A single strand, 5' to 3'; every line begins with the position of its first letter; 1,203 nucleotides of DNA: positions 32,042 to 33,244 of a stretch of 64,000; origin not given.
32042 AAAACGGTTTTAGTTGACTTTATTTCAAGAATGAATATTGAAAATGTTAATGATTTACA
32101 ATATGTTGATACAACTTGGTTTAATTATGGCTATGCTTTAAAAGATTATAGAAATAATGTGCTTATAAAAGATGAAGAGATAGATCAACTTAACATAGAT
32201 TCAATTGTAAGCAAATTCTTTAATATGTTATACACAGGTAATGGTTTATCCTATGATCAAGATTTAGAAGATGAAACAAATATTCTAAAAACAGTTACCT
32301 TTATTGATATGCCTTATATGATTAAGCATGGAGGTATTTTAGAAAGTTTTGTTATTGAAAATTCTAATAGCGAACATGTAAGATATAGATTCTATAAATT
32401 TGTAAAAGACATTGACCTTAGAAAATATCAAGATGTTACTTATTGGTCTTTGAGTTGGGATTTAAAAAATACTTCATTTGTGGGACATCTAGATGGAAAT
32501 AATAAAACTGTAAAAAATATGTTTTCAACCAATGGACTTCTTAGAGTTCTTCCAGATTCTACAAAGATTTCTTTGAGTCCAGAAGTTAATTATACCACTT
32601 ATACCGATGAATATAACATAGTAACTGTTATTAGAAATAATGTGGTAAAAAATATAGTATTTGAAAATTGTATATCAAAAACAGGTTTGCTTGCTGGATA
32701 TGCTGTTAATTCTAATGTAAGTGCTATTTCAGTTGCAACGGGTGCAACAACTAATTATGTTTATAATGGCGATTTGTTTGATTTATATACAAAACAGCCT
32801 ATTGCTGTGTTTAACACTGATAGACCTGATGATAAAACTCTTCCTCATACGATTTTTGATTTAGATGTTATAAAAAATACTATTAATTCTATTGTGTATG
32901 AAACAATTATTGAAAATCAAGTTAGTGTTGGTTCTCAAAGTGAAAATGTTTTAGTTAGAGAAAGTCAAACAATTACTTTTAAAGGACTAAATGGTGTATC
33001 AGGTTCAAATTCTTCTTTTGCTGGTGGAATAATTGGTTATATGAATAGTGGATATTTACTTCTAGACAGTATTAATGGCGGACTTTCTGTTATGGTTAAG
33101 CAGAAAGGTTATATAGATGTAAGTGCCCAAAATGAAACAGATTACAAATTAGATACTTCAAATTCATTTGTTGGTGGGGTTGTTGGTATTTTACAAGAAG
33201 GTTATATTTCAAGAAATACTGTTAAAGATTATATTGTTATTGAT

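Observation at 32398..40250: A single uninterrupted beta-helix module of about 2,600 residues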

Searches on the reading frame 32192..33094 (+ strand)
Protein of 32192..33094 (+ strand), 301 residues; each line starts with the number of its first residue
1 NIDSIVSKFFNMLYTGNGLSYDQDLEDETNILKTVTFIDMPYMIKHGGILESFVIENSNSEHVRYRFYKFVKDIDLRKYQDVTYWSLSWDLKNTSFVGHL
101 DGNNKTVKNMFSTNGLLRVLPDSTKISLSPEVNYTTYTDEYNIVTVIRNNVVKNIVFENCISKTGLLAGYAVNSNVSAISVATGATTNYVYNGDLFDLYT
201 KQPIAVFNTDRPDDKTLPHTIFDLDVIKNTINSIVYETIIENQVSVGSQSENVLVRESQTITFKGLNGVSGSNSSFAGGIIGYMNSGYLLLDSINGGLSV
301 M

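Call 41: find_related_loci(query=A4, collection=genome_contigs, flank=10000)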
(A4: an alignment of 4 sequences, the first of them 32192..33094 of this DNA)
Query A4 (301 aa) in genome_contigs; peptide patterns used: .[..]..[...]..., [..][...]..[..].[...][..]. (x = any residue, [..] = any of these).
34 stretches matched a pattern; 3 encode a relative of the query (tblastn E <= 1e-3); 3 distinct loci.
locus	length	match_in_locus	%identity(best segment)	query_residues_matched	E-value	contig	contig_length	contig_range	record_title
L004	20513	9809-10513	35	2-287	5e-39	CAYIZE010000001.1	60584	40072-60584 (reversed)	MAG TPA_asm: uncultured Christensenella sp. isolate ERP122455_co2_49 genome assembly, contig: NODE_52_length_60584_cov_3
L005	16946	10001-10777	33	9-297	2e-37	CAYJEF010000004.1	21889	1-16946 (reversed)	MAG TPA_asm: uncultured Christensenella sp. isolate ERP122455_co1_198 genome assembly, contig: NODE_341_length_21889_cov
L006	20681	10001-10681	37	9-287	2e-42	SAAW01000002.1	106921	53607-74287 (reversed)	MAG: Clostridia bacterium isolate INTA.CYC.065 contig-100_87, whole genome shotgun sequence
